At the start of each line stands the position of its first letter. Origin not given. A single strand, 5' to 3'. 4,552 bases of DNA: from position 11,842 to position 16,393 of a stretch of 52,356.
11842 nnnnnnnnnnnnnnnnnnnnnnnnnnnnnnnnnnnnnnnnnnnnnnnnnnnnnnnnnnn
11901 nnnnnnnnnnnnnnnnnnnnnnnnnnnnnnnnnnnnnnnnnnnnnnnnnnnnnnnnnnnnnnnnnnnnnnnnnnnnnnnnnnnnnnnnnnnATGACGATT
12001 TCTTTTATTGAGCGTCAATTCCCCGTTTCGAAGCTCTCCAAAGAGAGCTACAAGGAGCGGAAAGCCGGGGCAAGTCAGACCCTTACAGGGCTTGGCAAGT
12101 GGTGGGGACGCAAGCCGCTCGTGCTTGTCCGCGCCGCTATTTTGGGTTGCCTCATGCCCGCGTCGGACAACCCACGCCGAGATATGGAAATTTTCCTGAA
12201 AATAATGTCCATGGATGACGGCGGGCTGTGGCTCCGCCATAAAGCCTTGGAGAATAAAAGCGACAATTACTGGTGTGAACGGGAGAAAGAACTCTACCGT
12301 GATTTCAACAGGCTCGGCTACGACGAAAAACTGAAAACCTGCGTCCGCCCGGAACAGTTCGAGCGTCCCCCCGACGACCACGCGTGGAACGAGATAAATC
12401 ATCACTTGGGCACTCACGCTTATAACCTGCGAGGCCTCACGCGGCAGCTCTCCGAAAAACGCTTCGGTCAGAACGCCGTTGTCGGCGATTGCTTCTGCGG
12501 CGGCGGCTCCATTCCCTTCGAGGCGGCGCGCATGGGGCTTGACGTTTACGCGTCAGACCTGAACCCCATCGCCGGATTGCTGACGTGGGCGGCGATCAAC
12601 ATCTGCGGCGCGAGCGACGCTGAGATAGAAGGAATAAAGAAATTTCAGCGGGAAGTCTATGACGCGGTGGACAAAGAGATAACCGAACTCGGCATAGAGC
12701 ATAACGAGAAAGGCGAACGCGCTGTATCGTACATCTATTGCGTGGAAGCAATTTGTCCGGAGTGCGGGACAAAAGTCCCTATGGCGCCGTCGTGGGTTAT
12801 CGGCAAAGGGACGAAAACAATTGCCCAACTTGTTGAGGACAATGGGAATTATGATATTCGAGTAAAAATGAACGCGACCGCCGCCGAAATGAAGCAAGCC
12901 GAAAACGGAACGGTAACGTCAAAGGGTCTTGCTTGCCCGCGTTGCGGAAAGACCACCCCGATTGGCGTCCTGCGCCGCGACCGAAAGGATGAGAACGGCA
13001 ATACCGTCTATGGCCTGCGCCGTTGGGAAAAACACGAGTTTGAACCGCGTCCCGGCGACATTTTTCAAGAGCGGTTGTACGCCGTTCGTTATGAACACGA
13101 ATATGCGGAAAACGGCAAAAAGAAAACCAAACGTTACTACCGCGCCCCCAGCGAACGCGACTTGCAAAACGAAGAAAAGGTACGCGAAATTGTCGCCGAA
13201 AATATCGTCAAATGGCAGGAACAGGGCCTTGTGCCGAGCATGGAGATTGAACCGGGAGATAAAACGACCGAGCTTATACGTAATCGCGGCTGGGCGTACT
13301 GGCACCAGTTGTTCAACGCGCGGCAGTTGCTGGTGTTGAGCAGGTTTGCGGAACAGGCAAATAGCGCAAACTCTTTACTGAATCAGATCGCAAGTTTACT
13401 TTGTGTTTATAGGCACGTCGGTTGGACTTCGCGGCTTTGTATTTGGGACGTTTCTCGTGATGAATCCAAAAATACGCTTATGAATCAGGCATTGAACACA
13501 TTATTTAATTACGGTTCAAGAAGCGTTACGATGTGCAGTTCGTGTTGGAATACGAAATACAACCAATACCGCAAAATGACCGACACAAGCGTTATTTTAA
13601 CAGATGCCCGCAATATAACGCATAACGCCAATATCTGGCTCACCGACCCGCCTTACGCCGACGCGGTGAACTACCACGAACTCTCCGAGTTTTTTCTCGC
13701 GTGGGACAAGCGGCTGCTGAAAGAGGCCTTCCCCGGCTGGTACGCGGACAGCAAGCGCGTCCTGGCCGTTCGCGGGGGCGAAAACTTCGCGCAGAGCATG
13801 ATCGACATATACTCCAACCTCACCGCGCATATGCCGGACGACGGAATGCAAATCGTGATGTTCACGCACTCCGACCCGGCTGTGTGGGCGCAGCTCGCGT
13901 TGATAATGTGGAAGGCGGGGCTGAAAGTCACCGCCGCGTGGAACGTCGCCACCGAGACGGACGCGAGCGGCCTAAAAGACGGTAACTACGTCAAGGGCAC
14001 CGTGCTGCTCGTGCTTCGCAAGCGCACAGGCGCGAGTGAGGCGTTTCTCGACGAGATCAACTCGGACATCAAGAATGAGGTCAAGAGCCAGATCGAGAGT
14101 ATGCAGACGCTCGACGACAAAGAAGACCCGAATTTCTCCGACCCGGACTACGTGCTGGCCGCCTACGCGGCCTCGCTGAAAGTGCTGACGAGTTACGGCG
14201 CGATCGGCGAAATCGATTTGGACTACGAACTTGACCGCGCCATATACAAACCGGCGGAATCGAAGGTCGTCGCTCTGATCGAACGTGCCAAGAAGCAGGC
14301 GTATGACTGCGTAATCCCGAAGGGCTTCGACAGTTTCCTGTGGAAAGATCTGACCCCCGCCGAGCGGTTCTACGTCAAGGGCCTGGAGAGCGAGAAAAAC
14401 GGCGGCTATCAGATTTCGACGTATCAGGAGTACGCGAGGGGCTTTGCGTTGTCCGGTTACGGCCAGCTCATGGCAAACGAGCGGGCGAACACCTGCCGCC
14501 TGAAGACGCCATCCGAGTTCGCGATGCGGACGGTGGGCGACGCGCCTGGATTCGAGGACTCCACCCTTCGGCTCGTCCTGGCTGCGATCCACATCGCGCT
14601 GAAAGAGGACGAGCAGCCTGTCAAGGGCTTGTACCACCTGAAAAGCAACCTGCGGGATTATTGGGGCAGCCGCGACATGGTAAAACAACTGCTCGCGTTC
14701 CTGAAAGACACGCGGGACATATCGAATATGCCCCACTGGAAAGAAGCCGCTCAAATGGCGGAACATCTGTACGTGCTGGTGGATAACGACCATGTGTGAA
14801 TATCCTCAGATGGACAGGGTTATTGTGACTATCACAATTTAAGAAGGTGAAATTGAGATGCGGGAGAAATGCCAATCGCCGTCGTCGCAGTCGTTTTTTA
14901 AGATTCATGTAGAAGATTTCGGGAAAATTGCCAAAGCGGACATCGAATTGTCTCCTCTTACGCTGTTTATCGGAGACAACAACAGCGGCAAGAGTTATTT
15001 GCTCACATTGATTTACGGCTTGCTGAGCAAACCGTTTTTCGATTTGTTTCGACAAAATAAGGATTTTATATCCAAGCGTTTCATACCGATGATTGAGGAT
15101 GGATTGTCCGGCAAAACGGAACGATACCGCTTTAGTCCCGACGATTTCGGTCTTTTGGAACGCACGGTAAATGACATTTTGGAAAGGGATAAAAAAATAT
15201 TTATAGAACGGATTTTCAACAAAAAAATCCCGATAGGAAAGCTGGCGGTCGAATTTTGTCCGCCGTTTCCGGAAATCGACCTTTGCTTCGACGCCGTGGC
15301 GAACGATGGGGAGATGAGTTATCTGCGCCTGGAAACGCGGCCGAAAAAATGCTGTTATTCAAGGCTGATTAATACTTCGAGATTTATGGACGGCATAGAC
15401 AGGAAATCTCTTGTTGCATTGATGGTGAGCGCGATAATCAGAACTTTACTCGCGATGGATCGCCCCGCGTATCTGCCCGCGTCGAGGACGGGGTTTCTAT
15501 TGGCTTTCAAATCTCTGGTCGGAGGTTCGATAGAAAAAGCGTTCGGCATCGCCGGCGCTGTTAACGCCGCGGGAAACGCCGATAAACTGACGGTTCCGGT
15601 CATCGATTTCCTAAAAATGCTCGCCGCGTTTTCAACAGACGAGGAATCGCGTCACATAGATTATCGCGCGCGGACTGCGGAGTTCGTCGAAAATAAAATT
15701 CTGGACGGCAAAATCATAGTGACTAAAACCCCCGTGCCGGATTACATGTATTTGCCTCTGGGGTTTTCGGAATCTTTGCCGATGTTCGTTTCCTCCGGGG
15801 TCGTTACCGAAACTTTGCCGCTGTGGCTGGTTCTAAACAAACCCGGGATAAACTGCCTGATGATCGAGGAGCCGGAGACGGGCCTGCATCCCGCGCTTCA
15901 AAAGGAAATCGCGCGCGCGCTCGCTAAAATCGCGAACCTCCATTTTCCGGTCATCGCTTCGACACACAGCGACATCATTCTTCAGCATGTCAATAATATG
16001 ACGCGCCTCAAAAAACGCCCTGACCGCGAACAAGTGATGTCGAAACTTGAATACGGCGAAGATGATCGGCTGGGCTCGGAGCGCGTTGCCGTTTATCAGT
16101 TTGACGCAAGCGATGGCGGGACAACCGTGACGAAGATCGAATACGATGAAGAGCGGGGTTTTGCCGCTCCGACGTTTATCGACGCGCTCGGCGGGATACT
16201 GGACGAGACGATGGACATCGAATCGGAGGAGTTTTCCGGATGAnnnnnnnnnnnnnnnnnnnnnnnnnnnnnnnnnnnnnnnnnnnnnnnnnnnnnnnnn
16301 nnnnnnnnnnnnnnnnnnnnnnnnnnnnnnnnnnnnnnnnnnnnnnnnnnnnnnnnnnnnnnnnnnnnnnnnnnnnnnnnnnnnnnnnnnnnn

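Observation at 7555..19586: DUF499 ATPase / DUF3780 / DUF1156 methylase / PLD-SNF2 helicase locus with two additional modules spliced into one translationally coupled array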

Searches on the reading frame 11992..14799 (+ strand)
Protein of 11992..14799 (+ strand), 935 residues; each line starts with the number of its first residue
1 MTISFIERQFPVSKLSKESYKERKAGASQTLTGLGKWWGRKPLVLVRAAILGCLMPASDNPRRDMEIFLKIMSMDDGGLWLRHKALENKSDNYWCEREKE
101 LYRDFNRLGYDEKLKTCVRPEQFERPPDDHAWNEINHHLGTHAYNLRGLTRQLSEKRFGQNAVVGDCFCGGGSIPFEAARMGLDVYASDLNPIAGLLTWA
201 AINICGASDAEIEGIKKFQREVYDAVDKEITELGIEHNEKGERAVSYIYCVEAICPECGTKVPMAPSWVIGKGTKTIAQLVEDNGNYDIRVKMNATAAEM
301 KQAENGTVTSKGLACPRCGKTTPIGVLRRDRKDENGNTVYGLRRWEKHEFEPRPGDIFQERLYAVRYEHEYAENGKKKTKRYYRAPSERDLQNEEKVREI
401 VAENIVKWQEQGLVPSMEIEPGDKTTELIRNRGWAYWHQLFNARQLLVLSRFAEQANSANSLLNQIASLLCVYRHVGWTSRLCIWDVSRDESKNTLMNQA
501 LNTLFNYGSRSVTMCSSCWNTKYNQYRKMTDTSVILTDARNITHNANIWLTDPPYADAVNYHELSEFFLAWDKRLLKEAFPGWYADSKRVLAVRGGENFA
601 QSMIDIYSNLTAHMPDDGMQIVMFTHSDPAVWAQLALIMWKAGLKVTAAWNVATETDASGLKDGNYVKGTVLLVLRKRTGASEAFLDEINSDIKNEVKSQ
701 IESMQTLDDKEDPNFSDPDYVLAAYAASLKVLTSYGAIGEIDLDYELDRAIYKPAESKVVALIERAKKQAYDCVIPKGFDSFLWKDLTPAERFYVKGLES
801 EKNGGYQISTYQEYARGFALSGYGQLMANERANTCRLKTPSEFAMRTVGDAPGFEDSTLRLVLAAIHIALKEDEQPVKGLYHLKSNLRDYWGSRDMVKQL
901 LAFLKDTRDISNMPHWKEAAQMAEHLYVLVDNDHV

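Call 3: search_protein_families(library=pfam, proteins=[window:11992-14799:+], max_evalue=0.01)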
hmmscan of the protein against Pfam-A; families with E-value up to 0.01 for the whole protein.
window:11992-14799:+ (935 aa): 4 families
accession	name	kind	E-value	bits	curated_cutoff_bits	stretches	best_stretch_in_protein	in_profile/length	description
PF06634.17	DUF1156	-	6.7e-23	81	24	1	9-71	1-73/73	Protein of unknown function (DUF1156)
PF02086.21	MethyltransfD12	-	0.00062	20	22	0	153-227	16-92/253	D12 class N6 adenine-specific DNA methyltransferase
PF01170.24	UPF0020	-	0.002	18.3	22.3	0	164-190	32-58/197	RMKL-like, methyltransferase domain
PF23454.1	Zn_ribbon_Brz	-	0.0069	17.4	27.9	0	310-330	3-23/58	Transcriptional regulator Brz zinc beta ribbon domain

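Call 4: search_protein_families(library=padloc, proteins=[window:11992-14799:+], max_evalue=0.01)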
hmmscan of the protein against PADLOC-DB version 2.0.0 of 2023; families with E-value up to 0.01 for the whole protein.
window:11992-14799:+ (935 aa): 12 families
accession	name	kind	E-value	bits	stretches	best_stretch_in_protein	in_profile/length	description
PDLC02189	DUF1156_MTase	-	3.7e-279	926.9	1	4-915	13-921/944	-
PDLC03314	MTase_II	-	1.7e-188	626.8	1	5-909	14-915/944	Type II methyltransferase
PDLC00660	HmaB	-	2.2e-30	103.3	2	471-586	484-608/967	DNA-adenine methylase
PDLC00661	HmaB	-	1.7e-29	100.4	2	472-585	486-608/973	DNA-adenine methylase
PDLC03352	MTase_II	-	3.8e-26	89.2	4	598-749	660-812/1023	Type II methyltransferase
PDLC03233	MTase_II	-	4.7e-13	46.5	1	157-326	118-291/731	Type II methyltransferase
PDLC02541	PglX|PglXI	-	6e-10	35.9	1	377-646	328-590/919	PglXI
PDLC03367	MTase_II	-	1.1e-06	25.3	1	158-205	39-86/633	Type II methyltransferase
PDLC03312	MTase_II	-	8.2e-05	18.4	0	162-261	816-912/1344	Type II methyltransferase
PDLC03322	MTase_II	-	0.00031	17.7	1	161-200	65-104/446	Type II methyltransferase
PDLC03364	MTase_II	-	0.0011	16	1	161-246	59-145/380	Type II methyltransferase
PDLC03319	MTase_II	-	0.004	14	0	547-575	293-321/503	Type II methyltransferase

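Call 7: search_protein_families(library=ncbifam, proteins=[window:11992-14799:+], max_evalue=0.01)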
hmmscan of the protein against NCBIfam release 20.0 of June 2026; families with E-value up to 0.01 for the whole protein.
window:11992-14799:+ (935 aa): 2 families
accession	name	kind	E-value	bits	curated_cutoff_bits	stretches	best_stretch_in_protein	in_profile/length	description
NF042963.1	DUF1156_antiphage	equivalog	0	1284.6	1000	1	6-931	1-959/960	anti-phage-associated DUF1156 domain-containing protein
NF001669.0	PRK00432.1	equivalog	0.0068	16.4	54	0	293-320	7-34/58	30S ribosomal protein S27ae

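Call 75: search_solved_structures(query=window:11992-14799:+, max_evalue=0.01)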
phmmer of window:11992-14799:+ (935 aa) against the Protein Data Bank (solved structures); distinct sequences matched with E-value up to 0.01: 0.

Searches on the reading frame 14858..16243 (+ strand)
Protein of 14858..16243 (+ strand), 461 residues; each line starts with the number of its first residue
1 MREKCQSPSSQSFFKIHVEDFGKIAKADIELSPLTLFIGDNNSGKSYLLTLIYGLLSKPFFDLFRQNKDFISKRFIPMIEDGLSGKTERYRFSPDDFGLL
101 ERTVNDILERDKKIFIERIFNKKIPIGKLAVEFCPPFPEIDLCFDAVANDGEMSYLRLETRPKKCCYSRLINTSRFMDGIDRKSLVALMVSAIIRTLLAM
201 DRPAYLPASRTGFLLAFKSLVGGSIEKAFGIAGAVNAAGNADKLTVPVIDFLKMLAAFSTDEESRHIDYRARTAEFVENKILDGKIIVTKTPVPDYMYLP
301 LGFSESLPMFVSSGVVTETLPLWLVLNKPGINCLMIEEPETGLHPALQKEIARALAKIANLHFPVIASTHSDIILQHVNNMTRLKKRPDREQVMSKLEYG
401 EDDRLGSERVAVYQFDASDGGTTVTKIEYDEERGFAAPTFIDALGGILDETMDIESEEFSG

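Call 3: search_protein_families(library=pfam, proteins=[window:14858-16243:+], max_evalue=0.01)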
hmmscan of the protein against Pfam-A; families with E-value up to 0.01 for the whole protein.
window:14858-16243:+ (461 aa): 4 families
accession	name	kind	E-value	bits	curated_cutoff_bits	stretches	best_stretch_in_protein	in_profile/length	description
PF13175.12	AAA_15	-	4.1e-23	83.1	32.1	2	15-124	5-77/374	AAA ATPase domain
PF13304.12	AAA_21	-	1.3e-12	48.9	27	1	334-375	262-303/304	AAA domain, putative AbiEii toxin, Type IV TA system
PF13476.12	AAA_23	-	8.9e-05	23.6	27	1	15-59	1-46/201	AAA domain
PF11398.14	DUF2813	-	0.00013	21.9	21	0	15-57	5-47/372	Protein of unknown function (DUF2813)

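Call 4: search_protein_families(library=padloc, proteins=[window:14858-16243:+], max_evalue=0.01)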
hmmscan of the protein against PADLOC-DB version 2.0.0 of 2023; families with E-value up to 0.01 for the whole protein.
window:14858-16243:+ (461 aa): 119 families (the best 25 are shown)
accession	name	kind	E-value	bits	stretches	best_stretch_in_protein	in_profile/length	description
PDLC04033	PD-T4-4_A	-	3.9e-36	123.2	2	249-444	246-444/460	-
PDLC04664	PDC-M47A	-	3.8e-25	86.7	2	279-416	270-408/461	-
PDLC02979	AriA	-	1.2e-24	85.9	2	15-92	5-58/373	-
PDLC04032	PD-T4-4_A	-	1.1e-21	75.3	2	304-429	318-441/474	-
PDLC03878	NsnB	-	3.5e-20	71.1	2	300-433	218-322/345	-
PDLC04710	PDC-M56A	-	4.6e-18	63.4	2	322-397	232-307/382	-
PDLC02358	Old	-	6e-17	59.6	2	331-393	285-350/578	Old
PDLC02980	AriA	-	8.1e-15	53.6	2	334-375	262-303/304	-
PDLC04178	HEC-01A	-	4.3e-14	50.4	2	12-49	8-45/399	-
PDLC04177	HEC-01A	-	4.3e-12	43.8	2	322-381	287-346/393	-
PDLC04175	HEC-01A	-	7e-12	43.1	2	13-52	6-45/363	-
PDLC02915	ATPase-Toprim_I-B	-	2.3e-11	41.2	2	333-381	258-305/623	-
PDLC00067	GajA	-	3.9e-11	40.1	2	332-392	306-365/604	AAA ATPase domain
PDLC00070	GajA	-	5.7e-11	39.7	2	328-395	288-359/596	AAA ATPase domain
PDLC00062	GajA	-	3.2e-10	37.1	2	333-392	305-363/639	AAA ATPase domain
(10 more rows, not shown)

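Call 7: search_protein_families(library=ncbifam, proteins=[window:14858-16243:+], max_evalue=0.01)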
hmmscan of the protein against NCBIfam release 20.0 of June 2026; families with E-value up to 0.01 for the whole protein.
window:14858-16243:+ (461 aa): 7 families
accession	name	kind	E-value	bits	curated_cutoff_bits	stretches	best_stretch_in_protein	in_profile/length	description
NF047739.1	antiphage_MADS3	equivalog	3e-09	36.5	420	1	329-386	336-390/427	methylation-associated defense system AAA family ATPase MAD3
NF041760.1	PtuA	equivalog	2.3e-08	33.4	500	1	334-380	380-425/524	retron Ec78 anti-phage system effector ATPase PtuA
NF038234.1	retron_eff_Eco8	equivalog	5.5e-06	25.3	250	0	334-381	276-331/679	retron Eco8 family effector endonuclease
NF040873.1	AztA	equivalog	0.00019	21.1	220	0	27-57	13-43/191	zinc ABC transporter ATP-binding protein AztA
TIGR01166.1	cbiO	subfamily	0.00047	19.7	211.8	0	332-370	147-185/190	cobalt ABC transporter, ATP-binding protein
TIGR04521.1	ECF_ATPase_2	equivalog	0.0035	16.5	330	0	332-381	164-215/279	energy-coupling factor transporter ATPase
TIGR00611.2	recf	equivalog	0.0064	15.7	172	1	15-55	3-44/339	DNA replication/repair protein RecF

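Call 73: search_solved_structures(query=window:14858-16243:+, max_evalue=0.01)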
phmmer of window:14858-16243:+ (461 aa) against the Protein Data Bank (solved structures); distinct sequences matched with E-value up to 0.01: 4.
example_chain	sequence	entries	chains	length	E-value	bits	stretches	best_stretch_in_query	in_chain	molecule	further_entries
6p74_A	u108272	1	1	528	8e-07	31.6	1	311-403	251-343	Putative ATP-dependent endonuclease of the OLD family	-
9n69_A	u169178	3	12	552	0.0016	20.7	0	13-57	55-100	AAA family ATPase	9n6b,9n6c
9kjx_B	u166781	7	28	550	0.0065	18.7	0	330-411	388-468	AAA family ATPase | Retron I-A effector PtuA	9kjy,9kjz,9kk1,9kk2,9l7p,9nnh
9u9y_A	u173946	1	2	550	0.0065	18.7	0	330-411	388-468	AAA family ATPase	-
